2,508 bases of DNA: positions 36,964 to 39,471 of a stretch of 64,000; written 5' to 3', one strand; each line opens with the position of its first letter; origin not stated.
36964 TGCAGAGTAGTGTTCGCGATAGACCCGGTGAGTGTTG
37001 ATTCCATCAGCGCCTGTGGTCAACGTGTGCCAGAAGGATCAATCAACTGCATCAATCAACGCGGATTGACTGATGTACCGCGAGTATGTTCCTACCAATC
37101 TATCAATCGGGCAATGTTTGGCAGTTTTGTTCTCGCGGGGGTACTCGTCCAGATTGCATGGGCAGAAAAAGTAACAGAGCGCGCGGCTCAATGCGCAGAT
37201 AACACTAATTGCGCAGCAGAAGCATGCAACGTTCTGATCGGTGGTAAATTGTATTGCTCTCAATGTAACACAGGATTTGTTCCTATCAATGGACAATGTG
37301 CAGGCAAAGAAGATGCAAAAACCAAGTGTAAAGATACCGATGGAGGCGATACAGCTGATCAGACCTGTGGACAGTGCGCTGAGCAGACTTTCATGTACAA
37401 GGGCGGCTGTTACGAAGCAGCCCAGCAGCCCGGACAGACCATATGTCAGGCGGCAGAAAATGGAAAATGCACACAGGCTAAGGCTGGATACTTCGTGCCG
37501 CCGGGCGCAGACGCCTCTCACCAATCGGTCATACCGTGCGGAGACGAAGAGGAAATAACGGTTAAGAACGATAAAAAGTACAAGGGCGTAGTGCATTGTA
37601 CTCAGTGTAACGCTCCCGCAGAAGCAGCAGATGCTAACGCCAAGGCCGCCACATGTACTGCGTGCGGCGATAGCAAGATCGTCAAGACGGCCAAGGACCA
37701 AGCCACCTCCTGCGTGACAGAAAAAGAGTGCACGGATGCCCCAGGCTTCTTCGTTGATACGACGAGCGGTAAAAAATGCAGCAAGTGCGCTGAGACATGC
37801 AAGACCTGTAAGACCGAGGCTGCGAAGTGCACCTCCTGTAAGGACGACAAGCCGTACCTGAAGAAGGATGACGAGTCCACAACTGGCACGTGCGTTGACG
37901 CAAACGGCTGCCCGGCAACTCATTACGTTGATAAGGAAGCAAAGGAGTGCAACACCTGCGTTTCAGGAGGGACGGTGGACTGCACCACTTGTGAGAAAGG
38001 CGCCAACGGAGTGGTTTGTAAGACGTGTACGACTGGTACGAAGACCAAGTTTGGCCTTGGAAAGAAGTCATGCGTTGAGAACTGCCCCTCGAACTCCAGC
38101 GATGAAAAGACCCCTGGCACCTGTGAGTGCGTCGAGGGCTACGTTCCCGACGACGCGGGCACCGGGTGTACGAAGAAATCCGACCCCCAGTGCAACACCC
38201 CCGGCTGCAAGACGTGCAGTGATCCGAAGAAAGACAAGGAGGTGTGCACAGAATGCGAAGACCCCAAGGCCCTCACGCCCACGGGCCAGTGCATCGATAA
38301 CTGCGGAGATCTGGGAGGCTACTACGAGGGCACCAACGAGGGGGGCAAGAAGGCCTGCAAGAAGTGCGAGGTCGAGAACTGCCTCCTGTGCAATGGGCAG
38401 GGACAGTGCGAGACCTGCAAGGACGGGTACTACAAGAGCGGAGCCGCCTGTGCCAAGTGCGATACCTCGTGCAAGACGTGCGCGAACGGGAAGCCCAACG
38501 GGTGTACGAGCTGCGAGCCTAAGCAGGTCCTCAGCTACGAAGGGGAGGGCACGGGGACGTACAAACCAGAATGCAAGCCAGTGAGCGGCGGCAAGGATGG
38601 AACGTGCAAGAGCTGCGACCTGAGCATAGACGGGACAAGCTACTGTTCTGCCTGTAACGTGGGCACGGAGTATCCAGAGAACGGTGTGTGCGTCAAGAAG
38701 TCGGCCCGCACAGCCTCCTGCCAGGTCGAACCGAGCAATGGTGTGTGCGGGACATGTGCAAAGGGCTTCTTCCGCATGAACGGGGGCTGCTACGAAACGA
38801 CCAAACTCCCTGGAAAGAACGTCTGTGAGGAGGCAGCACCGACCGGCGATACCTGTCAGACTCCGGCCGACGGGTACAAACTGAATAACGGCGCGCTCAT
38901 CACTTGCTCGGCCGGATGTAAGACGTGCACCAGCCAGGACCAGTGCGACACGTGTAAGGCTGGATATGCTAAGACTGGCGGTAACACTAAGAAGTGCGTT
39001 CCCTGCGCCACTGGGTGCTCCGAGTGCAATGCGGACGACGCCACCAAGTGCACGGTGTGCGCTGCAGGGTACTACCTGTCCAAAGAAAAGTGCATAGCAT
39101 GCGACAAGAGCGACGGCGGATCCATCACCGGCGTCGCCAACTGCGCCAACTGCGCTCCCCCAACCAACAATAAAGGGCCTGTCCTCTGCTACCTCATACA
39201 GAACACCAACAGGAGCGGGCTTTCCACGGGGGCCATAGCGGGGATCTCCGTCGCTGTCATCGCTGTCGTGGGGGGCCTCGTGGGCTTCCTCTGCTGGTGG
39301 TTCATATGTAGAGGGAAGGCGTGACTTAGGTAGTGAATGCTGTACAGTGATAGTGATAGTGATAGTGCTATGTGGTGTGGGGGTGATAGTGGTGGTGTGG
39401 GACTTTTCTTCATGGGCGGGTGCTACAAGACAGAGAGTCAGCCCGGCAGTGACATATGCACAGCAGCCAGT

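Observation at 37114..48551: Head-to-tail VSP array: one intact gene followed by five start-less, signal-peptide-less cassettes that keep complete 3' ends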

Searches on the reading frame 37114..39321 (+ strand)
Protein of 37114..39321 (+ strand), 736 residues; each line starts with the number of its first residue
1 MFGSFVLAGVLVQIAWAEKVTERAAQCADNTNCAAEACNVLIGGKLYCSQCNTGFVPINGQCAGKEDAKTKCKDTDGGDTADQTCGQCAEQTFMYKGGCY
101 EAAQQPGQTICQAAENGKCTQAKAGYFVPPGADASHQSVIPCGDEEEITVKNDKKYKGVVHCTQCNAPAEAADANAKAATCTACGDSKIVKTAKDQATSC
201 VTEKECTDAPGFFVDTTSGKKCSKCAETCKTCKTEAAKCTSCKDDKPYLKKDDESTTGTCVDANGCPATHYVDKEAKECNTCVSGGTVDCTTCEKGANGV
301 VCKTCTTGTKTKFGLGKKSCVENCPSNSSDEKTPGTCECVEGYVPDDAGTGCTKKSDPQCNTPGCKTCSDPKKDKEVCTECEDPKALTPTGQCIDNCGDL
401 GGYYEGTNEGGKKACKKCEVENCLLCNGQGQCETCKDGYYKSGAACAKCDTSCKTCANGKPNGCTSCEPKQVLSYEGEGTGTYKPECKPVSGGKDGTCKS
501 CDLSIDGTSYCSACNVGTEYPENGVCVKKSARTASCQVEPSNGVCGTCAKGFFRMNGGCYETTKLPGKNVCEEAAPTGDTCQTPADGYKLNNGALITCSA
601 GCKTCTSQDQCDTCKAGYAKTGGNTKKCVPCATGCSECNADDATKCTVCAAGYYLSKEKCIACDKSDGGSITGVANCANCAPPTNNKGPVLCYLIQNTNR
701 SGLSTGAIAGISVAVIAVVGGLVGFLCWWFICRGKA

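Call 6: list_cluster_members(proteins=[window:37114-39321:+, window:39337-41154:+, window:44902-46695:+, window:48719-49810:+, window:34436-35152:-])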
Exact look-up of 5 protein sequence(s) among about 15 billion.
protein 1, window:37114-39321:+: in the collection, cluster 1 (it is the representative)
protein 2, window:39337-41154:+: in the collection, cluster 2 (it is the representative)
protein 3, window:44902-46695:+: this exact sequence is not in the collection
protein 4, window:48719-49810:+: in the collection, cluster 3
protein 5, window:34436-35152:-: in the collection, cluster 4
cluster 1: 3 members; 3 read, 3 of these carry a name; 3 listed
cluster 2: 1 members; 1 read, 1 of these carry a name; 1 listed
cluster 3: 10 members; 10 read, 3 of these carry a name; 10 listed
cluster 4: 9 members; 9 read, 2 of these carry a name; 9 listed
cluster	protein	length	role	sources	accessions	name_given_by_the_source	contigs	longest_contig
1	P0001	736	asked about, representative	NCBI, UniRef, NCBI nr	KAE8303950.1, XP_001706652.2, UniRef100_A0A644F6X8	VSP [Giardia duodenalis] | VSP n=1 Tax=Giardia intestinalis (strain ATCC 50803 / WB clone C6) TaxID=184922 ... | VSP [Giardia intestinalis]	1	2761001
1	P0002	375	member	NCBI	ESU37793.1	Variant-specific surface protein, partial [Giardia duodenalis]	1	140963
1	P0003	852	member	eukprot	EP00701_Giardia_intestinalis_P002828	XP_001706652.1 VSP [Giardia lamblia ATCC 50803]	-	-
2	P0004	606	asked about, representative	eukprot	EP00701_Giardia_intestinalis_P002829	XP_001706653.1 VSP [Giardia lamblia ATCC 50803]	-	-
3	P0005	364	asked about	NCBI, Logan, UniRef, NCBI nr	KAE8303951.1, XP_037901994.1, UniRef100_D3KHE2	Endonuclease/Exonuclease/phosphatase family protein [Giardia duodenalis] | Endonuclease/Exonuclease/phosphatase family protein n=1 Tax=Giardia intestinalis (strain ... | Endonuclease/Exonuclease/phosphatase family protein [Giardia intestinalis]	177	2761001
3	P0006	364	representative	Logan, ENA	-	-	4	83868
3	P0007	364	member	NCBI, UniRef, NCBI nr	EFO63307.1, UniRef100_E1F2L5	Hypothetical protein GLP15_1086 [Giardia lamblia P15] | Uncharacterized protein n=1 Tax=Giardia intestinalis (strain P15) TaxID=658858 ...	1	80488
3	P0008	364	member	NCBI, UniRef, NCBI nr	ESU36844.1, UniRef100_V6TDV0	Hypothetical protein DHA2_152160 [Giardia duodenalis] | Uncharacterized protein n=1 Tax=Giardia intestinalis TaxID=5741 RepID=V6TDV0_GIAIN | Hypothetical protein DHA2_152160 [Giardia intestinalis]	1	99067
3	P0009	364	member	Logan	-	-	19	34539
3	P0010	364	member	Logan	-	-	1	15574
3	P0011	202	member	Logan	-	-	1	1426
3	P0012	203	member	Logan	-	-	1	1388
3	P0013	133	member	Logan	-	-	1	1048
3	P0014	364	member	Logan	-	-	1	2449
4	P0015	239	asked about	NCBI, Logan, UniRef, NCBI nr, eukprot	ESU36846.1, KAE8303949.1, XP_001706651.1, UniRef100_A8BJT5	Tubulin specific chaperone B [Giardia duodenalis] | Tubulin specific chaperone B n=2 Tax=Giardia intestinalis TaxID=5741 RepID=A8BJT5_GIAIC | Tubulin specific chaperone B [Giardia intestinalis]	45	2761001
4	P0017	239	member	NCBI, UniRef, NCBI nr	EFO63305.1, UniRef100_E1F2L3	Tubulin specific chaperone B [Giardia lamblia P15] | Tubulin specific chaperone B n=1 Tax=Giardia intestinalis (strain P15) TaxID=658858 ...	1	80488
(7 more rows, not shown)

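Call 15: find_encoding_contigs(protein=P0008, flank=10000, max_places=4)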
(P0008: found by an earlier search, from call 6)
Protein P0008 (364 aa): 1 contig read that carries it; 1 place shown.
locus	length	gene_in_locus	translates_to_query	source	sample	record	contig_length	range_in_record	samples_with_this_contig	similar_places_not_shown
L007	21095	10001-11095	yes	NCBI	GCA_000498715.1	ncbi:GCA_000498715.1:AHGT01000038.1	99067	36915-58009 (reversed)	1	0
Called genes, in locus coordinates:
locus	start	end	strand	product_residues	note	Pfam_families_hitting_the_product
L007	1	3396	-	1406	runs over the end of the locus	-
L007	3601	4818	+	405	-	PF03109:ABC1 (faint), PF00069:Pkinase, PF07714:PK_Tyr_Ser-Thr, PF17667:Pkinase_fungal (weak)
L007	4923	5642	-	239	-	PF14560:Ubiquitin_2, PF01302:CAP_GLY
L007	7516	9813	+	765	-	PF03302:VSP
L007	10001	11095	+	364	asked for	-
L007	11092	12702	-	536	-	PF23091:TNFR_ELAPOR1_6th (faint), PF07699:Ephrin_rec_like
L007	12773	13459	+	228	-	-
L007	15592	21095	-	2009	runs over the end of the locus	-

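Call 16: find_encoding_contigs(protein=P0007, flank=10000, max_places=4)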
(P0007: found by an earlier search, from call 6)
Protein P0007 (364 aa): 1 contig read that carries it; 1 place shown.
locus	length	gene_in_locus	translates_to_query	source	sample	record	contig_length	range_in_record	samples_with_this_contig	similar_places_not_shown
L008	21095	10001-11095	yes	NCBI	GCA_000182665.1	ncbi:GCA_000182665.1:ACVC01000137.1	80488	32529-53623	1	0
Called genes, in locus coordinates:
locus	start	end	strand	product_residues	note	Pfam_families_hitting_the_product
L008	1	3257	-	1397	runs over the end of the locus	-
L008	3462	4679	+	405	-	PF03109:ABC1 (faint), PF00069:Pkinase, PF07714:PK_Tyr_Ser-Thr, PF17667:Pkinase_fungal (weak)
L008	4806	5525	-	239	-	PF14560:Ubiquitin_2, PF01302:CAP_GLY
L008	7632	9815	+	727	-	PF03302:VSP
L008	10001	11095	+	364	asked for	-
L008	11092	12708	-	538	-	PF23091:TNFR_ELAPOR1_6th (faint), PF07699:Ephrin_rec_like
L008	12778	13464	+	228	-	-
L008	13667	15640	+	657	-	-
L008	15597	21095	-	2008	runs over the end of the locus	-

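Call 40: find_encoding_contigs(protein=P0002, flank=10000, max_places=3)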
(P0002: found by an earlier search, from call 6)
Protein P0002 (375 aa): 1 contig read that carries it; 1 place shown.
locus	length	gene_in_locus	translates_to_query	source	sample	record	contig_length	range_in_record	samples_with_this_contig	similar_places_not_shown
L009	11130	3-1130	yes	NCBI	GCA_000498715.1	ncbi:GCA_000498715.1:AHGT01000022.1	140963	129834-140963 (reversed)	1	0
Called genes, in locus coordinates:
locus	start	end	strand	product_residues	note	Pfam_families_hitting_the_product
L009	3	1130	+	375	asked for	PF03302:VSP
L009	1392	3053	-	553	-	PF00224:PK, PF02887:PK_C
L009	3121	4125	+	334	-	PF23023:Anti-Pycsar_Apyc1 (weak), PF12706:Lactamase_B_2 (weak)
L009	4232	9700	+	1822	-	-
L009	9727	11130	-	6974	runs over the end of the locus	-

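Call 43: find_homologous_proteins(query=window:37114-39321:+, max_evalue=1e-40)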
Query window:37114-39321:+ (736 aa): 180 proteins with E <= 1e-40 among 5055 candidates; the best 120 are listed.
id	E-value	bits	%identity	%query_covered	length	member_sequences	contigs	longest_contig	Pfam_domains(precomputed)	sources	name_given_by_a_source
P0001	0.0e+0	1669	100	100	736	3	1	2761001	PF03302.19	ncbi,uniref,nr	ncbi:VSP [Giardia duodenalis]|uniref:VSP n=1 Tax=Giardia intestinalis (strain ATCC 50803 / WB clone 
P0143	0.0e+0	1352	84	100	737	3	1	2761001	PF03302.19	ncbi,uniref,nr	ncbi:VSP [Giardia duodenalis]|uniref:VSP n=1 Tax=Giardia intestinalis (strain ATCC 50803 / WB clone 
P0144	0.0e+0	1196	76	100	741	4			PF03302.19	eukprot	eukprot:XP_001704664.1 VSP [Giardia lamblia ATCC 50803]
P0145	0.0e+0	1173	75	100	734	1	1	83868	PF03302.19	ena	-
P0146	0.0e+0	1123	72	100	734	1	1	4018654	PF03302.19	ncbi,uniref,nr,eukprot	ncbi:VSP [Giardia duodenalis]|uniref:VSP n=1 Tax=Giardia intestinalis (strain ATCC 50803 / WB clone 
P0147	0.0e+0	1113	72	100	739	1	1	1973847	PF03302.19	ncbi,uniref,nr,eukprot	ncbi:VSP with INR [Giardia duodenalis]|uniref:VSP with INR n=2 Tax=Giardia intestinalis TaxID=5741 R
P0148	0.0e+0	1069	69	100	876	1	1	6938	PF03302.19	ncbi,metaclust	ncbi:Variant-specific surface protein, partial [Giardia duodenalis]|metaclust:status=active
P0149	0.0e+0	1039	69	100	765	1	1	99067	PF03302.19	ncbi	ncbi:Variant-specific surface protein, partial [Giardia duodenalis]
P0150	0.0e+0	1014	75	87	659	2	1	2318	PF03302.19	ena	-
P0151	3.2e-297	1006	67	100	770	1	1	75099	PF03302.19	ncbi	ncbi:Variant-specific surface protein, partial [Giardia duodenalis]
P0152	3.8e-289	980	66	100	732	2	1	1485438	PF03302.19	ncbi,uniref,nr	ncbi:VSP [Giardia duodenalis]|uniref:VSP n=1 Tax=Giardia intestinalis (strain ATCC 50803 / WB clone 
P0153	1.5e-273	928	63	100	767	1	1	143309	PF03302.19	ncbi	ncbi:Variant-specific surface protein, partial [Giardia duodenalis]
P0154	5.5e-263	893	61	100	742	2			PF03302.19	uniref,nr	uniref:Variant-specific surface protein AS10 n=1 Tax=Giardia intestinalis TaxID=5741 RepID=Q8I8V3_GI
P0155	7.6e-243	827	57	99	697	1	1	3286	PF03302.19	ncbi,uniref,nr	ncbi:Variant-specific surface protein [Giardia duodenalis]|uniref:Variant-specific surface protein n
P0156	2.0e-242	825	57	100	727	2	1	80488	PF03302.19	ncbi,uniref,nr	ncbi:VSP [Giardia lamblia P15]|uniref:VSP n=1 Tax=Giardia intestinalis (strain P15) TaxID=658858 Rep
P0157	1.2e-217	743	53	100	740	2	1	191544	PF03302.19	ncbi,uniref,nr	ncbi:VSP [Giardia lamblia P15]|uniref:VSP n=1 Tax=Giardia intestinalis (strain P15) TaxID=658858 Rep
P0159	4.0e-196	672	50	100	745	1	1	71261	PF03302.19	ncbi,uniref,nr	ncbi:VSP [Giardia lamblia P15]|uniref:VSP n=1 Tax=Giardia intestinalis (strain P15) TaxID=658858 Rep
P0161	2.4e-150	521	44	99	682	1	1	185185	PF03302.19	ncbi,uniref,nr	ncbi:VSP [Giardia lamblia P15]|uniref:VSP n=1 Tax=Giardia intestinalis (strain P15) TaxID=658858 Rep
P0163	9.4e-148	512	59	53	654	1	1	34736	PF03302.19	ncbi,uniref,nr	ncbi:VSP [Giardia lamblia P15]|uniref:VSP n=1 Tax=Giardia intestinalis (strain P15) TaxID=658858 Rep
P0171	3.8e-126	441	44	88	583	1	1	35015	PF03302.19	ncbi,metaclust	ncbi:VSP, partial [Giardia lamblia P15]|metaclust:status=active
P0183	1.1e-112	396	40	100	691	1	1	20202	PF03302.19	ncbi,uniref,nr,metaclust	ncbi:VSP [Giardia lamblia P15]|uniref:VSP n=1 Tax=Giardia intestinalis (strain P15) TaxID=658858 Rep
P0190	2.0e-104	369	39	99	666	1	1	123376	PF03302.19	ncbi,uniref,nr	ncbi:VSP [Giardia lamblia P15]|uniref:VSP n=1 Tax=Giardia intestinalis (strain P15) TaxID=658858 Rep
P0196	3.4e-96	342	35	70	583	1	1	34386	PF03302.19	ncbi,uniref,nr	ncbi:VSP [Giardia lamblia P15]|uniref:VSP n=1 Tax=Giardia intestinalis (strain P15) TaxID=658858 Rep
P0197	8.2e-95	337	38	99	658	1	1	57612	PF03302.19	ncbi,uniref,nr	ncbi:VSP [Giardia lamblia P15]|uniref:VSP n=1 Tax=Giardia intestinalis (strain P15) TaxID=658858 Rep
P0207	8.3e-86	307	36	64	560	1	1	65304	PF03302.19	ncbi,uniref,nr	ncbi:VSP [Giardia lamblia P15]|uniref:VSP n=1 Tax=Giardia intestinalis (strain P15) TaxID=658858 Rep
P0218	1.3e-80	290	36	99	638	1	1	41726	PF03302.19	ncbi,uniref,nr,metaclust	ncbi:VSP [Giardia lamblia P15]|uniref:VSP n=1 Tax=Giardia intestinalis (strain P15) TaxID=658858 Rep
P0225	1.1e-77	280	37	100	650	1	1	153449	PF03302.19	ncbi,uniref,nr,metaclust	ncbi:VSP [Giardia lamblia P15]|uniref:VSP n=2 Tax=Giardia intestinalis (strain P15) TaxID=658858 Rep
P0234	1.6e-74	270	35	87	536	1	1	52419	PF03302.19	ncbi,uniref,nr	ncbi:VSP S8 [Giardia lamblia P15]|uniref:VSP S8 n=1 Tax=Giardia intestinalis (strain P15) TaxID=6588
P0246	2.4e-67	246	33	52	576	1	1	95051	PF03302.19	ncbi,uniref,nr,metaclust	ncbi:VSP [Giardia lamblia P15]|uniref:VSP n=1 Tax=Giardia intestinalis (strain P15) TaxID=658858 Rep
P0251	2.0e-66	243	32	100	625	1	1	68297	PF03302.19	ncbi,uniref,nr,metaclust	ncbi:VSP S8 [Giardia lamblia P15]|uniref:VSP S8 n=1 Tax=Giardia intestinalis (strain P15) TaxID=6588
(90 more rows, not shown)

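Call 44: find_encoding_contigs(protein=P0145, flank=10000, max_places=4)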
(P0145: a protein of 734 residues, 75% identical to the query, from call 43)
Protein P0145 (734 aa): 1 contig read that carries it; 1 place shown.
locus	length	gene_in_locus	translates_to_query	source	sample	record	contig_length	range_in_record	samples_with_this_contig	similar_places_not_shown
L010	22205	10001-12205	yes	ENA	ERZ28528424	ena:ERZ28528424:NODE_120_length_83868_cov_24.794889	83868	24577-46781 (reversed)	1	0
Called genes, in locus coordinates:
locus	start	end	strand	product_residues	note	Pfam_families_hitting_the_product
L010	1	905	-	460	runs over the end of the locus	-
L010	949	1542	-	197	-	PF01106:NifU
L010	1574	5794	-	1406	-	-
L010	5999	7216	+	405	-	PF00069:Pkinase, PF07714:PK_Tyr_Ser-Thr, PF03109:ABC1 (weak), PF17667:Pkinase_fungal (weak), PF14531:Kinase-like (weak)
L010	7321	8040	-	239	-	PF14560:Ubiquitin_2, PF01302:CAP_GLY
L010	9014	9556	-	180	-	-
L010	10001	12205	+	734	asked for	PF03302:VSP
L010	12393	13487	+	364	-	-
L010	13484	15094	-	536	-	PF23091:TNFR_ELAPOR1_6th (faint), PF07699:Ephrin_rec_like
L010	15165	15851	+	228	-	-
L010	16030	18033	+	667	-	-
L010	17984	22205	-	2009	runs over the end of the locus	-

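Call 45: find_encoding_contigs(protein=P0143, flank=10000, max_places=3)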
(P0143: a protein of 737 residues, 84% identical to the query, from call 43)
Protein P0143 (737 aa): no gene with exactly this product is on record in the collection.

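Call 66: search_protein_families(library=pfam, proteins=[window:37114-39321:+], max_evalue=0.001)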
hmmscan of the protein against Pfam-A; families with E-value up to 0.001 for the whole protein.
window:37114-39321:+ (736 aa): 1 family
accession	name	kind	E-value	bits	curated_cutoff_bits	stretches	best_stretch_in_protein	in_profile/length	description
PF03302.18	VSP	-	1.6e-141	472.3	31.4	2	338-736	3-397/397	Giardia variant-specific surface protein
